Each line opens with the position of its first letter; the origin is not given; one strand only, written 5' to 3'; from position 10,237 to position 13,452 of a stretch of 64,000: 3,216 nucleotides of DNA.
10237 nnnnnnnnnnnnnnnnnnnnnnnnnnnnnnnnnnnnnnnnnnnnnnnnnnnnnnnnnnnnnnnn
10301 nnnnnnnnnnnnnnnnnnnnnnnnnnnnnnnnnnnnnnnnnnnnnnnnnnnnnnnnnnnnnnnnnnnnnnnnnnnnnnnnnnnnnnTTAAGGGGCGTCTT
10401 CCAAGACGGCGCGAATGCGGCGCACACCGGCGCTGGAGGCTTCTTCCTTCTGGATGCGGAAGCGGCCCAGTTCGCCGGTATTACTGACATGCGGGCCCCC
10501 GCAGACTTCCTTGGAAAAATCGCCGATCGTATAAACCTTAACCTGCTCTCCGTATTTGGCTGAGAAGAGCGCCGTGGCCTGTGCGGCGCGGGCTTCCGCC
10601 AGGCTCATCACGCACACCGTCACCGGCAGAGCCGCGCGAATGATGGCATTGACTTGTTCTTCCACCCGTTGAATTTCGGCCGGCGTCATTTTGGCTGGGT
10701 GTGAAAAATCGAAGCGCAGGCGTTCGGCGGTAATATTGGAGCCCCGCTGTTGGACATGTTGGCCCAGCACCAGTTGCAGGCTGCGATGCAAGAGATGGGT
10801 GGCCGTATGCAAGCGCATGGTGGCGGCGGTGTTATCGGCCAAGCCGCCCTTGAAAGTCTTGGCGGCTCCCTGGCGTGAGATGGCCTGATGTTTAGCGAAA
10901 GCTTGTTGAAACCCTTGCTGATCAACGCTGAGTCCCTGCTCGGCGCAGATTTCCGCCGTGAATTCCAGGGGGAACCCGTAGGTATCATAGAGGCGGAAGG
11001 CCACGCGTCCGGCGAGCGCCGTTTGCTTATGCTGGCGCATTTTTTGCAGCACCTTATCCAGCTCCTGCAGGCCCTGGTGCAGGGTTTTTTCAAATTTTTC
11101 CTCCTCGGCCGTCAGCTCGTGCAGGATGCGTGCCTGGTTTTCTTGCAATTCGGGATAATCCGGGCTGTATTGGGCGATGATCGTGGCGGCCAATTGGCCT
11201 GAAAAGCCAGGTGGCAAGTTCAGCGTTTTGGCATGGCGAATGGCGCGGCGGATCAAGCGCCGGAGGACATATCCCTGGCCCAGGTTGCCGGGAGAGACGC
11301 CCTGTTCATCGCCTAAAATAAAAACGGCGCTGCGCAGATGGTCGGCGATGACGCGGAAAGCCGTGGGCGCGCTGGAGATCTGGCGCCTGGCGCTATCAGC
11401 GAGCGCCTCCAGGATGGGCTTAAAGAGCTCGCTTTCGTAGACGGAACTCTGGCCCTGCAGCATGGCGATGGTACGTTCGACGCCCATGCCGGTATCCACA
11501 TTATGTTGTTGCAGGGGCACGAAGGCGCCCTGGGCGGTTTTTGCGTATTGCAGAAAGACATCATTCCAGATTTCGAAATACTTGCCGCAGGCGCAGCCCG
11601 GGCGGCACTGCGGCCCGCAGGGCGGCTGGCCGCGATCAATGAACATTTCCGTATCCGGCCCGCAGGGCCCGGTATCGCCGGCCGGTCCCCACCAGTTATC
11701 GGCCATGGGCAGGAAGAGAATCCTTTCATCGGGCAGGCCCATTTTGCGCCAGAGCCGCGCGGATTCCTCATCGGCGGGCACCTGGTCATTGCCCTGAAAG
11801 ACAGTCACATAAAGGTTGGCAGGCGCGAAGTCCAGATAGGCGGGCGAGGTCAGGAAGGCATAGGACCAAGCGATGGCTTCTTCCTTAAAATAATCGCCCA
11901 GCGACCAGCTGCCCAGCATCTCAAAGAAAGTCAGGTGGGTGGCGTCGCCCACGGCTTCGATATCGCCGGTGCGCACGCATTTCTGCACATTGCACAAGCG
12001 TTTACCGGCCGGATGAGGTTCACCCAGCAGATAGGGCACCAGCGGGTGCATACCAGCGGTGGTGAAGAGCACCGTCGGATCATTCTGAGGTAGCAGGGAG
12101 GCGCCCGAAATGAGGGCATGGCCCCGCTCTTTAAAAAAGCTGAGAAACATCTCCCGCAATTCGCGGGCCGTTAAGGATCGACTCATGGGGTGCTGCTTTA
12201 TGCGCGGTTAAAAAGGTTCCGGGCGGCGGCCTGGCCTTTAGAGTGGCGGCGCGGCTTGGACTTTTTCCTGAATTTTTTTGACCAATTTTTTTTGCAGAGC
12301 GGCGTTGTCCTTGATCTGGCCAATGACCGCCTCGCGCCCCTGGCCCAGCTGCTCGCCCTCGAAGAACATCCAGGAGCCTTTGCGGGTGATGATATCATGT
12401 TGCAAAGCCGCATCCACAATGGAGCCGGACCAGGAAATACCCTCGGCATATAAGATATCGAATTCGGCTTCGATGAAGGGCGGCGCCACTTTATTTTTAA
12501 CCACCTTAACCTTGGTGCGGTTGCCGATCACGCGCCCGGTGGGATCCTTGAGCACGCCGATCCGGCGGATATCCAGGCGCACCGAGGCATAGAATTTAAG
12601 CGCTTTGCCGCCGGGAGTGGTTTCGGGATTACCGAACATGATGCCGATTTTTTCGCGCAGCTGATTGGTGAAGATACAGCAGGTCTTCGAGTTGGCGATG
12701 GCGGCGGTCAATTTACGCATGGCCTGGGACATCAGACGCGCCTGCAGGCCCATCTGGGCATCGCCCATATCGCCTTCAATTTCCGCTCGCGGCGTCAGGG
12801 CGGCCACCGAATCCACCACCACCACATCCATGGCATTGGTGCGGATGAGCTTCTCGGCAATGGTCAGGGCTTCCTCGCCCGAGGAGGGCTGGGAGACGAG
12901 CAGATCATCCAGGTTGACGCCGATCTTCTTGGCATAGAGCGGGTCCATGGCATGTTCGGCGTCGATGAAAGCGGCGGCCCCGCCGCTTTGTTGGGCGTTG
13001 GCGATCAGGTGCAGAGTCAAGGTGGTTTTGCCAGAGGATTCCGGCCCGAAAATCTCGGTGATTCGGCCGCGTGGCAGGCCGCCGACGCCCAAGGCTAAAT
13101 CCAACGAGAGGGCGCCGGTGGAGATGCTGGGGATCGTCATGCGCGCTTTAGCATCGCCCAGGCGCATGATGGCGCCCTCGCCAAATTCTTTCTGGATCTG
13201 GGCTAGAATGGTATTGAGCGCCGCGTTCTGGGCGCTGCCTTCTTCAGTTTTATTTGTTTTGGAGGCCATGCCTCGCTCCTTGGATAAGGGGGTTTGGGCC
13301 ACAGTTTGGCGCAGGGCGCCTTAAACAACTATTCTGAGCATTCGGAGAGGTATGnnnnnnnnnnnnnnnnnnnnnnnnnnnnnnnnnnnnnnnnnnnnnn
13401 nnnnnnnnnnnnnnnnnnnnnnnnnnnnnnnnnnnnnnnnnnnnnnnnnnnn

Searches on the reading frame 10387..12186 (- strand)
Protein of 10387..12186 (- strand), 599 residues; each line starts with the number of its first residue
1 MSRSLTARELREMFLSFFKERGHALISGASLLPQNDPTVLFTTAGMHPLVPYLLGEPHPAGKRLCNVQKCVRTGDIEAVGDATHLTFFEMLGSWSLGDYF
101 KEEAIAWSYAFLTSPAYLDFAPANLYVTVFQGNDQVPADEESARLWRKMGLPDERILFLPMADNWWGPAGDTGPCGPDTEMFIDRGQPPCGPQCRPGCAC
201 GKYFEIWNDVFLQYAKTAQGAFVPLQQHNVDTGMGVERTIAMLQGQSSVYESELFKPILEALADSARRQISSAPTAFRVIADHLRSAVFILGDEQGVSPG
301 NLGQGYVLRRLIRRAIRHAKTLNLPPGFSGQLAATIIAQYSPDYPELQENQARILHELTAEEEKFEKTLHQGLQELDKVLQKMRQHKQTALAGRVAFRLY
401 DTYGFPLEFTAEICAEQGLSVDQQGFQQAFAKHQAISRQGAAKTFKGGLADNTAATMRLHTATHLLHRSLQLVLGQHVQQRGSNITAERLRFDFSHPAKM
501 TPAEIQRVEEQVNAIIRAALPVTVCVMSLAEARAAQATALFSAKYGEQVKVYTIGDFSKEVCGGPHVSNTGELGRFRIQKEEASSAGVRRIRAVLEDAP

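Call 56: search_protein_families(library=pfam, proteins=[window:10387-12186:-], max_evalue=0.0001)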
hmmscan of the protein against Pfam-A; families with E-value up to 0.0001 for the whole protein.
window:10387-12186:- (599 aa): 2 families
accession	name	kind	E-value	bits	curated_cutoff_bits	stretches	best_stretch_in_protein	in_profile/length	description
PF01411.24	tRNA-synt_2c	-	1.1e-135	453.8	30.3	1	9-463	1-452/552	tRNA synthetases class II (A)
PF07973.19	tRNA_SAD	-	6.9e-18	64.8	24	1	549-591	1-43/44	Threonyl and Alanyl tRNA synthetase second additional domain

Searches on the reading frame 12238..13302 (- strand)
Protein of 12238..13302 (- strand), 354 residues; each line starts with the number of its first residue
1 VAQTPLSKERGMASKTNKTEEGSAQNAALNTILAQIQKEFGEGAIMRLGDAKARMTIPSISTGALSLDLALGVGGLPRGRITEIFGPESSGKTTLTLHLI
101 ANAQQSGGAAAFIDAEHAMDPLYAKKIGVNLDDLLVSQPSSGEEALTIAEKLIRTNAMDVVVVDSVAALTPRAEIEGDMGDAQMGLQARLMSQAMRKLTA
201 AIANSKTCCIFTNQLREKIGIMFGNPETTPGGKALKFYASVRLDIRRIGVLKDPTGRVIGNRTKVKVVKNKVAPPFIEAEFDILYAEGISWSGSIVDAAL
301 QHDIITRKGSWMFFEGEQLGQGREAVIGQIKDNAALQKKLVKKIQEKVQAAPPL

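Call 56: search_protein_families(library=pfam, proteins=[window:12238-13302:-], max_evalue=0.0001)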
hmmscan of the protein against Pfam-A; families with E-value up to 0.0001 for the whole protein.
window:12238-13302:- (354 aa): 4 families
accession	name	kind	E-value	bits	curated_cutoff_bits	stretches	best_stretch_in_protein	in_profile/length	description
PF00154.27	RecA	-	5.6e-130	432.9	27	1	28-290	2-262/262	recA bacterial DNA recombination protein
PF21096.2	RecA_C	-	4.8e-15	55.9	27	1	293-348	1-56/57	RecA C-terminal domain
PF08423.17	Rad51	-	4.7e-11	42.8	22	1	54-247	2-211/244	Rad51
PF06745.19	ATPase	-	9.1e-08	32.2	26.6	1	61-149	2-92/231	KaiC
